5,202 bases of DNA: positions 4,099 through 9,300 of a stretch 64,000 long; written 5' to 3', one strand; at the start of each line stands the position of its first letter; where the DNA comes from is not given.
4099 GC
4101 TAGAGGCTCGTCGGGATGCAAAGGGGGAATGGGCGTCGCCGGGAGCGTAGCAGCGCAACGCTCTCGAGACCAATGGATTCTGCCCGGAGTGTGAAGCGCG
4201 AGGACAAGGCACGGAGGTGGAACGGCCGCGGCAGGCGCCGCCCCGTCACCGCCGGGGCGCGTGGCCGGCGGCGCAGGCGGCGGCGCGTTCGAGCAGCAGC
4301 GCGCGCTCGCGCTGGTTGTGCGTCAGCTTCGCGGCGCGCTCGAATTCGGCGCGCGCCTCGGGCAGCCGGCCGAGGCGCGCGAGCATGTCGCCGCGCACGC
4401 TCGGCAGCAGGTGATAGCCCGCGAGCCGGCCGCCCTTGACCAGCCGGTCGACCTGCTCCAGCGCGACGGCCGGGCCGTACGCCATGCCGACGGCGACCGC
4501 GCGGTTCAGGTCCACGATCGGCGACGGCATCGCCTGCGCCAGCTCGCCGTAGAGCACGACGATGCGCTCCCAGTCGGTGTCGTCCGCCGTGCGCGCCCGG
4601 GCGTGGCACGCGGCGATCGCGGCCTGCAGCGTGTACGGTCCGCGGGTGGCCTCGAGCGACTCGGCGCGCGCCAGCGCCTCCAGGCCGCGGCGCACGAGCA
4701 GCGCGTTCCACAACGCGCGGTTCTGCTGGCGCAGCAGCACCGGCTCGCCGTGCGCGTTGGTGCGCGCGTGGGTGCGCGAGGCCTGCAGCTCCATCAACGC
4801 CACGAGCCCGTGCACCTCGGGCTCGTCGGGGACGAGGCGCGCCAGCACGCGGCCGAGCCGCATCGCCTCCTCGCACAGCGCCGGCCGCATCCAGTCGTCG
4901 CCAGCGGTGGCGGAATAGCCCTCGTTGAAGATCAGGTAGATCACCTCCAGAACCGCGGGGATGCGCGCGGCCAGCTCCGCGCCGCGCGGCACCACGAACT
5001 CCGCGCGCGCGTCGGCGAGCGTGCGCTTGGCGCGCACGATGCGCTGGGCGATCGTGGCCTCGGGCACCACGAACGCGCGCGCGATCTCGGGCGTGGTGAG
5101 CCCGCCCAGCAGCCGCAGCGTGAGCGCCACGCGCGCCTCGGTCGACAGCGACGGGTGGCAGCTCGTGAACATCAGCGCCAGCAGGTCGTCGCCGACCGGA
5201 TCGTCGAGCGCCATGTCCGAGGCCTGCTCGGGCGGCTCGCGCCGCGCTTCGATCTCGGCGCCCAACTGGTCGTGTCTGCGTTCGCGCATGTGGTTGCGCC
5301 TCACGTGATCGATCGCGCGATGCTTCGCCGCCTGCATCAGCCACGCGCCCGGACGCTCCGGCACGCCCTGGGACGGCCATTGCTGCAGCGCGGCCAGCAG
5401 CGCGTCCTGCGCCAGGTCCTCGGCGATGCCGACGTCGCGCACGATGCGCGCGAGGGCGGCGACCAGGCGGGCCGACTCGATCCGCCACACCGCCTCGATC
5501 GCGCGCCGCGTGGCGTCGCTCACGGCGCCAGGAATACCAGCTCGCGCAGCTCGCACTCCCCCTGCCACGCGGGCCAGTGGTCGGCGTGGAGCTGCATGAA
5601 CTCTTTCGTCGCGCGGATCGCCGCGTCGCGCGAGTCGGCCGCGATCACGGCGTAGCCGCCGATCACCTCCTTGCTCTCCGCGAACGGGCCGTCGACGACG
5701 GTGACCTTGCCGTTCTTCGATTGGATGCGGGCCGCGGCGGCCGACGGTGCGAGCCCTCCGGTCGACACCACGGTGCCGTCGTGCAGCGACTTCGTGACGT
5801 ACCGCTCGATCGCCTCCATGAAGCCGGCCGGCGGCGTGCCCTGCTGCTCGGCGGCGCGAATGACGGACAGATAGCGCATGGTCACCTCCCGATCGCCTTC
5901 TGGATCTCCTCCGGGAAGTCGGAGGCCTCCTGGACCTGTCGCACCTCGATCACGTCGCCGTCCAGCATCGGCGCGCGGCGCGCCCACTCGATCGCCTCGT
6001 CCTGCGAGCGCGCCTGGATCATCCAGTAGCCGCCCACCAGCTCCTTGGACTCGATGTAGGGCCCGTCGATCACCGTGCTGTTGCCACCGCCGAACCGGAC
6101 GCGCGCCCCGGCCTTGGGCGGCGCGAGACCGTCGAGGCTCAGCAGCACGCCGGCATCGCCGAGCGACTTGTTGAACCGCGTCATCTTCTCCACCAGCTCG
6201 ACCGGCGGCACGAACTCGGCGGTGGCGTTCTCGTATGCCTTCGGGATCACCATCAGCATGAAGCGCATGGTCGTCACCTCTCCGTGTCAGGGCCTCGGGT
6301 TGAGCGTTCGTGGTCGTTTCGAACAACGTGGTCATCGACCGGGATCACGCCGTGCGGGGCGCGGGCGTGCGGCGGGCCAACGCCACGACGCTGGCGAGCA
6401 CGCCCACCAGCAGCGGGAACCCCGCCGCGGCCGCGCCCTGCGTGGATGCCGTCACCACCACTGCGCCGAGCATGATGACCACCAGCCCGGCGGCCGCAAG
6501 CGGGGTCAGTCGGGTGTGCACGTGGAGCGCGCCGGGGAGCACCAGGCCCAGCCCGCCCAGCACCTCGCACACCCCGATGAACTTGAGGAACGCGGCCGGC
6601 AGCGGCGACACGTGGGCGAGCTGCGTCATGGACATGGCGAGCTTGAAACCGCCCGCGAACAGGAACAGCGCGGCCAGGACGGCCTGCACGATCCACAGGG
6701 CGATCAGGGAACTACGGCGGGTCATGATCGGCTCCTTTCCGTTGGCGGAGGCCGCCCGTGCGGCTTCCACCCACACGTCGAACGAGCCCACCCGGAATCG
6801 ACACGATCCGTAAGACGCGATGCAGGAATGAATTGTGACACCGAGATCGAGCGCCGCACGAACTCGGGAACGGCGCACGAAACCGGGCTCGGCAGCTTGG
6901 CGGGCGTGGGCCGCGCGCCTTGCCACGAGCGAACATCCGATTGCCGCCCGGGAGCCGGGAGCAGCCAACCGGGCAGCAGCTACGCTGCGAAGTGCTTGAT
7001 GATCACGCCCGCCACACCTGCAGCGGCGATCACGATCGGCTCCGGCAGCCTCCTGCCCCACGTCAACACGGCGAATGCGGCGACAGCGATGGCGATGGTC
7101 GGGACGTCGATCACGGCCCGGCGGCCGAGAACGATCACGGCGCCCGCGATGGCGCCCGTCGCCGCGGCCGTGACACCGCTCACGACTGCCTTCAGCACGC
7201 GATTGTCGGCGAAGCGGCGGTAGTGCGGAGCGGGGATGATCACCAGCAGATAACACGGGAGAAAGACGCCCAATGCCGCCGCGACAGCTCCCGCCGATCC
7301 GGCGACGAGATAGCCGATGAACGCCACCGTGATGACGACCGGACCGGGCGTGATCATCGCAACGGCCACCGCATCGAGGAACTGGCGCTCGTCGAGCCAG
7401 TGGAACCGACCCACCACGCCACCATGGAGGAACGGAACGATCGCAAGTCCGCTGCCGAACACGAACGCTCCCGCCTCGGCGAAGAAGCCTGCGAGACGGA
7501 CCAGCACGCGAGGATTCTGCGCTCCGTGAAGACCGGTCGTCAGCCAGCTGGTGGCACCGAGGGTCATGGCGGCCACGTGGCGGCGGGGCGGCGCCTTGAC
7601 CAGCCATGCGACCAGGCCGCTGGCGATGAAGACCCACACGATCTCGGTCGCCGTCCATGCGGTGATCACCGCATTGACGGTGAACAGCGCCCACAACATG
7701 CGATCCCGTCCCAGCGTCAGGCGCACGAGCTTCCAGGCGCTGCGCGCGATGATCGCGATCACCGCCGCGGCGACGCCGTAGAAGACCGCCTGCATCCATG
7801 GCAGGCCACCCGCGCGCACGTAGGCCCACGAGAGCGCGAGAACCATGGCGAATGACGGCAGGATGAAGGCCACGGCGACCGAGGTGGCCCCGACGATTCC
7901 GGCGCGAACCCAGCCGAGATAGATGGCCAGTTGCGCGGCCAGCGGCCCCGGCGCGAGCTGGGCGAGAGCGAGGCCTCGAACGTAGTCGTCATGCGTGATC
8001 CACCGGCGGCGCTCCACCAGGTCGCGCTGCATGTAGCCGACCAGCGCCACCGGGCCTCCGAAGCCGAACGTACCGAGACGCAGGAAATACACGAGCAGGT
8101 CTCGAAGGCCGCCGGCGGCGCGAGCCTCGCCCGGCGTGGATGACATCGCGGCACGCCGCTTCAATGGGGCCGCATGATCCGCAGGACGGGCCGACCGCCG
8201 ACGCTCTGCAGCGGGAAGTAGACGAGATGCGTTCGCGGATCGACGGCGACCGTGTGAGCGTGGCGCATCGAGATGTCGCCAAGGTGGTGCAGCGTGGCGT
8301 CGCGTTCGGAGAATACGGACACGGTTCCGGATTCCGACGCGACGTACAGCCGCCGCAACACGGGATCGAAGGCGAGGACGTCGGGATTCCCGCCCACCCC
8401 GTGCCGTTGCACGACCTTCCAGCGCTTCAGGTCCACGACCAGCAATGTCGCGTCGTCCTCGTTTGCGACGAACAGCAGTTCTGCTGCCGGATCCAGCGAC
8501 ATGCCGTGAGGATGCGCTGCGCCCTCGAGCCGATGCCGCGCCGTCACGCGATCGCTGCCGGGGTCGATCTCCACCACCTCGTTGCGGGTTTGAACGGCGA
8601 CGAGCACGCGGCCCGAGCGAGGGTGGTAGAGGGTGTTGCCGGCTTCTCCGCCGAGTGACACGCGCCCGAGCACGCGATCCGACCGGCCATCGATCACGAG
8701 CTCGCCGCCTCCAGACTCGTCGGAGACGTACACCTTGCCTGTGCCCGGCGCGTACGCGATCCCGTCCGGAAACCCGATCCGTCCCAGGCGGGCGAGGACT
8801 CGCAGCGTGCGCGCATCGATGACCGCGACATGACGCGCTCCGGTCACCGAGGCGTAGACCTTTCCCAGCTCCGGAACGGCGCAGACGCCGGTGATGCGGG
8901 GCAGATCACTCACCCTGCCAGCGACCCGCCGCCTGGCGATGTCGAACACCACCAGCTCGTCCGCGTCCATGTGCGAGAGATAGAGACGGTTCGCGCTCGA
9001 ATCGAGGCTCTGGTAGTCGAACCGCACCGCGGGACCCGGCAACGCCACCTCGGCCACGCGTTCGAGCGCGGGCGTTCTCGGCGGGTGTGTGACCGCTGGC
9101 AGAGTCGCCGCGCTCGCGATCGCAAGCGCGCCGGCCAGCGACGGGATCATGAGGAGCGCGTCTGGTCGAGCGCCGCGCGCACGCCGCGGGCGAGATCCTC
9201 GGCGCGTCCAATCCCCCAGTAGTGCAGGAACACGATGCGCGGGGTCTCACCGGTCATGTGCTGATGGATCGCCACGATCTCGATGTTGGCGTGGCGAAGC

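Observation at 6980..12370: Six-gene, translationally coupled chromate-resistance-type operon with split ChrB, two YVTN beta-propellers and an LppY/LpqO (DUF1259) protein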

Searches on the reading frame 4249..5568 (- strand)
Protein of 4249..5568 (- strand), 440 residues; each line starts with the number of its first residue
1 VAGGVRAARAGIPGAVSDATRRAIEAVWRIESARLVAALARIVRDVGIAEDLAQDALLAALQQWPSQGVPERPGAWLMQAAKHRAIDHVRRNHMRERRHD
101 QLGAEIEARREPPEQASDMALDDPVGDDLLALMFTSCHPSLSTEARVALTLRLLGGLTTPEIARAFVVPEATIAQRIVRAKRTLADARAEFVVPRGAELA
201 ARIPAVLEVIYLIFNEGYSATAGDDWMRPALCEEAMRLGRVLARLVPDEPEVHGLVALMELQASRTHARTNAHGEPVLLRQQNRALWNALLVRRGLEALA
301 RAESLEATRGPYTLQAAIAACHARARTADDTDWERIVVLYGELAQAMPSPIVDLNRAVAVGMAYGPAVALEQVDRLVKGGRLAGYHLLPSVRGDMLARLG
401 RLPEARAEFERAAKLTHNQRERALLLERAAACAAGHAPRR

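Call 66: search_protein_families(library=pfam, proteins=[window:4249-5568:-], max_evalue=0.001)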
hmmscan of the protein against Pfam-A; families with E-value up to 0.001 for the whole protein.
window:4249-5568:- (440 aa): 5 families
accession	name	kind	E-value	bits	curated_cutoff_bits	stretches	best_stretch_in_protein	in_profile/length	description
PF20239.3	DUF6596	-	3e-37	127.4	27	1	202-302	1-101/102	Family of unknown function (DUF6596)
PF04542.20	Sigma70_r2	-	3.5e-11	43.2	24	1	34-92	8-68/71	Sigma-70 region 2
PF08281.18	Sigma70_r4_2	-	1.1e-09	38.2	25.7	1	134-184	4-54/54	Sigma-70, region 4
PF07638.17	Sigma70_ECF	-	8.2e-05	23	21.1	1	52-181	52-176/185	ECF sigma factor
PF04545.22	Sigma70_r4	-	0.00054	19.9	24.1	0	140-184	4-48/50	Sigma-70, region 4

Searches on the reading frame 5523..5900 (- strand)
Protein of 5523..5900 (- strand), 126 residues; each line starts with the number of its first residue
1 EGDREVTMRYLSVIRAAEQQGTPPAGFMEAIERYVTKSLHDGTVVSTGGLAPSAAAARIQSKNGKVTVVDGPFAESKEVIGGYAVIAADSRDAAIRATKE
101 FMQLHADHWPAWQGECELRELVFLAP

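Call 66: search_protein_families(library=pfam, proteins=[window:5523-5900:-], max_evalue=0.001)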
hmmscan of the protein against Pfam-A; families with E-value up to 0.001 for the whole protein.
window:5523-5900:- (126 aa): 1 family
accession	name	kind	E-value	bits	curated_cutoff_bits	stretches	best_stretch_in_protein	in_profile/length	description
PF03795.20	YCII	-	8.8e-10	39.4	24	1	8-99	1-76/95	YCII-related domain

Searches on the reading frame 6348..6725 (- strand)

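Call 66: search_protein_families(library=pfam, proteins=[window:6348-6725:-], max_evalue=0.001)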
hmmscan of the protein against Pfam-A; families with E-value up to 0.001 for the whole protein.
window:6348-6725:- (126 aa): 1 family
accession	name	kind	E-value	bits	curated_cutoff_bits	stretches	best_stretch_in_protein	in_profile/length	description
PF13564.11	DoxX_2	-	1.9e-17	63.7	26.3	1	12-113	1-102/103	DoxX-like family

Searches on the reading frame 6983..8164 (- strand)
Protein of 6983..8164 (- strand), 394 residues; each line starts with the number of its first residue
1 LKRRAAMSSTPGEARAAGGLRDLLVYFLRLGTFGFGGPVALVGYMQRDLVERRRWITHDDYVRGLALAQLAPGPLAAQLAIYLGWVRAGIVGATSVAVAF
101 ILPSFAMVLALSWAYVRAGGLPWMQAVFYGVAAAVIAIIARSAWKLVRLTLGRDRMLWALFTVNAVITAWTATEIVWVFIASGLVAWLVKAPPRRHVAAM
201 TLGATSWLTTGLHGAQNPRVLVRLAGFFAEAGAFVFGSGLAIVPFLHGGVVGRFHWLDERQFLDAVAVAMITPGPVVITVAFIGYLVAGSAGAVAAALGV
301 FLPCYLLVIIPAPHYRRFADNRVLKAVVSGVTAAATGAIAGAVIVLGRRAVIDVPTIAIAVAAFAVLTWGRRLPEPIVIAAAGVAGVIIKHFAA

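Call 4: search_protein_families(library=pfam, proteins=[window:6983-8164:-], max_evalue=0.01)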
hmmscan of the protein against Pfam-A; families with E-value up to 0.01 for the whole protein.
window:6983-8164:- (394 aa): 1 family
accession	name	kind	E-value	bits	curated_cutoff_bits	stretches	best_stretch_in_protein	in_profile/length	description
PF02417.20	Chromate_transp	-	6.4e-81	270.7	28.6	2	22-187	2-166/166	Chromate transporter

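Call 5: search_protein_families(library=ncbifam, proteins=[window:6983-8164:-], max_evalue=0.01)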
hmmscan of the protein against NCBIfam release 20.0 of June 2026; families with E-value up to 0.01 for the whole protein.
window:6983-8164:- (394 aa): 3 families
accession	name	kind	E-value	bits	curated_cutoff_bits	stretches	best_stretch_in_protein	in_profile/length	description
TIGR00937.1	2A51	subfamily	4e-113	378.8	171.7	1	27-386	1-368/368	chromate efflux transporter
NF053759.1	ChrTpChrBBac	equivalog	3.6e-26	92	250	2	22-140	3-121/180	chromate efflux transporter ChrB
NF053760.1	ChrTpChrABac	equivalog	1e-24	87.7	250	2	227-392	10-178/178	chromate efflux transporter ChrA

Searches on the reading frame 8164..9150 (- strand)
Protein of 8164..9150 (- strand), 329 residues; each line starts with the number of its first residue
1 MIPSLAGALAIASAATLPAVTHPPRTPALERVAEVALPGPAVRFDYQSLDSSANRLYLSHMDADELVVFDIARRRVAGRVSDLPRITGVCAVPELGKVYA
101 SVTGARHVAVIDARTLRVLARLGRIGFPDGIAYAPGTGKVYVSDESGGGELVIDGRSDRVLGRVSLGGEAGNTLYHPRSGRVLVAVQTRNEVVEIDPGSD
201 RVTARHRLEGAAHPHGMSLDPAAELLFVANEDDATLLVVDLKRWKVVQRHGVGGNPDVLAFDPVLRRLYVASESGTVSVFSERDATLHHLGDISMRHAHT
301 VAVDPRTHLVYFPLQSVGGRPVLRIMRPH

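Call 4: search_protein_families(library=pfam, proteins=[window:8164-9150:-], max_evalue=0.01)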
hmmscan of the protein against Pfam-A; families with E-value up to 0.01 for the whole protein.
window:8164-9150:- (329 aa): 4 families
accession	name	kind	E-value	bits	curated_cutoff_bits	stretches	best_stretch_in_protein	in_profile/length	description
PF25174.1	Beta-prop_THOC3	-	7.2e-07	28.9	305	1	175-309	54-185/272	THOC3 beta-propeller domain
PF10282.15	Lactonase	-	0.00033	20.4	21.7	0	249-299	32-87/344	Lactonase, 7-bladed beta-propeller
PF21783.3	YNCE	-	0.0026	17.6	27.1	0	203-269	61-127/339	YNCE-like beta-propeller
PF23414.1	Beta-prop_EML_2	-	0.0066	16.3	90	0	217-306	4-92/266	Echinoderm microtubule-associated protein second beta-propeller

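Call 5: search_protein_families(library=ncbifam, proteins=[window:8164-9150:-], max_evalue=0.01)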
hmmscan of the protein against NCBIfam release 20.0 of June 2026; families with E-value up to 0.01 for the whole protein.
window:8164-9150:- (329 aa): 5 families
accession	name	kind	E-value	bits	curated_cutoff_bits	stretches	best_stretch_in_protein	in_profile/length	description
TIGR03866.1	PQQ_ABC_repeats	subfamily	2.8e-19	69.3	287.3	2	181-282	54-153/310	PQQ-dependent catabolism-associated beta-propeller protein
NF052280.1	7_blade_YncE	equivalog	4.2e-17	62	400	2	139-284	140-288/338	7-bladed beta-propeller protein YncE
TIGR02276.1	beta_rpt_yvtn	repeat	1.9e-08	34.1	27.85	0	97-121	5-29/42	beta-propeller repeat protein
NF052340.1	hydrazine_beta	equivalog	5.7e-06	25.6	560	0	213-280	34-102/372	hydrazine synthase subunit beta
NF052342.1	hydrazine_BC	exception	0.0014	16.8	1250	0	130-196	43-109/690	hydrazine synthase subunit beta-gamma fusion subunit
